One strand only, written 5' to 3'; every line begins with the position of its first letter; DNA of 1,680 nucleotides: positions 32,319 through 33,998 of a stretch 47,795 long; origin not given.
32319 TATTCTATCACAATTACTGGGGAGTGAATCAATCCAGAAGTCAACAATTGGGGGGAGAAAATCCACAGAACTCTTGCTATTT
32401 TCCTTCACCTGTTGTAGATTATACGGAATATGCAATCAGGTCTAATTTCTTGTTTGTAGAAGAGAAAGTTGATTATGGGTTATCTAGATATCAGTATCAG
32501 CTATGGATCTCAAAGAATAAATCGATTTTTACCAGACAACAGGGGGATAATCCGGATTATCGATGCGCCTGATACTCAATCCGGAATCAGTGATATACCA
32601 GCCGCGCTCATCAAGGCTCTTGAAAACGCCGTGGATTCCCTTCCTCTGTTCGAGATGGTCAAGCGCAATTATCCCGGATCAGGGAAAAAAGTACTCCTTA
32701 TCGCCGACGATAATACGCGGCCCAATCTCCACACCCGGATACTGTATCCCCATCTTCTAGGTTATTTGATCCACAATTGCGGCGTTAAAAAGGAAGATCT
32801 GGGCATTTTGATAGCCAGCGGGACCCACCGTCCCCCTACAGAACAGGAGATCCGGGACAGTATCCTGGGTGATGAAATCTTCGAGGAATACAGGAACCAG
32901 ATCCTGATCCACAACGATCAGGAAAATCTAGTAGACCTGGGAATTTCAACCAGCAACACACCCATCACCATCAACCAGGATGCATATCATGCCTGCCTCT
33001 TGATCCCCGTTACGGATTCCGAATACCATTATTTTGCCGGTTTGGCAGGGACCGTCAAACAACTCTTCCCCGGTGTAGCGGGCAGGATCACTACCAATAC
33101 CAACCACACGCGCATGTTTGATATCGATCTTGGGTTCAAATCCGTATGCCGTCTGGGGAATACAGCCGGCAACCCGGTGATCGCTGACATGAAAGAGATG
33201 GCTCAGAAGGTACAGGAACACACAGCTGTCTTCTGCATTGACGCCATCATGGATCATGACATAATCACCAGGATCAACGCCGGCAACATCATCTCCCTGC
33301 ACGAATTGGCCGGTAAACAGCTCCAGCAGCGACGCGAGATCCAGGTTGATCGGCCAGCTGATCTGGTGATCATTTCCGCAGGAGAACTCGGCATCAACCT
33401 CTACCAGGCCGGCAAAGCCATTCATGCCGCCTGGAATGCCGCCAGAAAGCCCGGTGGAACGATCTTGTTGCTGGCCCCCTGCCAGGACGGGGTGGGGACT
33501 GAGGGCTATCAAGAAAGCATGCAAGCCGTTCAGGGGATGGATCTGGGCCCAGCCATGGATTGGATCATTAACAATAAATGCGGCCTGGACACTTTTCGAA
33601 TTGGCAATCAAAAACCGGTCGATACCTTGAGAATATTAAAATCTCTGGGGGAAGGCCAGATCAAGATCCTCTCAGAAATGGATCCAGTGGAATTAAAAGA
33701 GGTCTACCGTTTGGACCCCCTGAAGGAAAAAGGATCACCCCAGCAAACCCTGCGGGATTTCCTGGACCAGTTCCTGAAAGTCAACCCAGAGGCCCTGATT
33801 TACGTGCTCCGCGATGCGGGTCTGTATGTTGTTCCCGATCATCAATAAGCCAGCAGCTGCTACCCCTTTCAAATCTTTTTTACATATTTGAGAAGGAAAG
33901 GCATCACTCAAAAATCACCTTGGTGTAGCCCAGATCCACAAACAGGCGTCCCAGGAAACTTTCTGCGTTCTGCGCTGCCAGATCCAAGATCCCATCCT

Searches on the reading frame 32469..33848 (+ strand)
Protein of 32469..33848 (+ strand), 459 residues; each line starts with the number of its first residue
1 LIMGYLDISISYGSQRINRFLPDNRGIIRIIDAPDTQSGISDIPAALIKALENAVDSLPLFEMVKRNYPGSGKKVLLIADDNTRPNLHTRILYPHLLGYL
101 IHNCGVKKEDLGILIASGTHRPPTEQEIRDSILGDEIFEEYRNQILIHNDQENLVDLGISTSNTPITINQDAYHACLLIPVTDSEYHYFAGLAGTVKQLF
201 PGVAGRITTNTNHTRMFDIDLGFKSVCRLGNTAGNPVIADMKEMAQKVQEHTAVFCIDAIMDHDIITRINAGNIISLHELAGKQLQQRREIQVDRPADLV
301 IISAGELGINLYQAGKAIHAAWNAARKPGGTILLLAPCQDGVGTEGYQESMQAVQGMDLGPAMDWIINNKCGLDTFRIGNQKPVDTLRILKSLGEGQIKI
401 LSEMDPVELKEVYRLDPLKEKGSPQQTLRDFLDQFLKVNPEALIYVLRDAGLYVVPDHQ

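Call 37: search_protein_families(library=pfam, proteins=[window:32469-33848:+], max_evalue=0.001)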
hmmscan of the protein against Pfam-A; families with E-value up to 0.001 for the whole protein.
window:32469-33848:+ (459 aa): 2 families
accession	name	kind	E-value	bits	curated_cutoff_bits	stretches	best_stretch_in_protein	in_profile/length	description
PF09861.14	Lar_N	-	6.8e-35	120.6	23.3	1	12-217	1-196/204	Lactate racemase N-terminal domain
PF21113.2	LarA_C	-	1.1e-07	32.4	25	1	295-356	4-66/152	Lactate racemase C-terminal domain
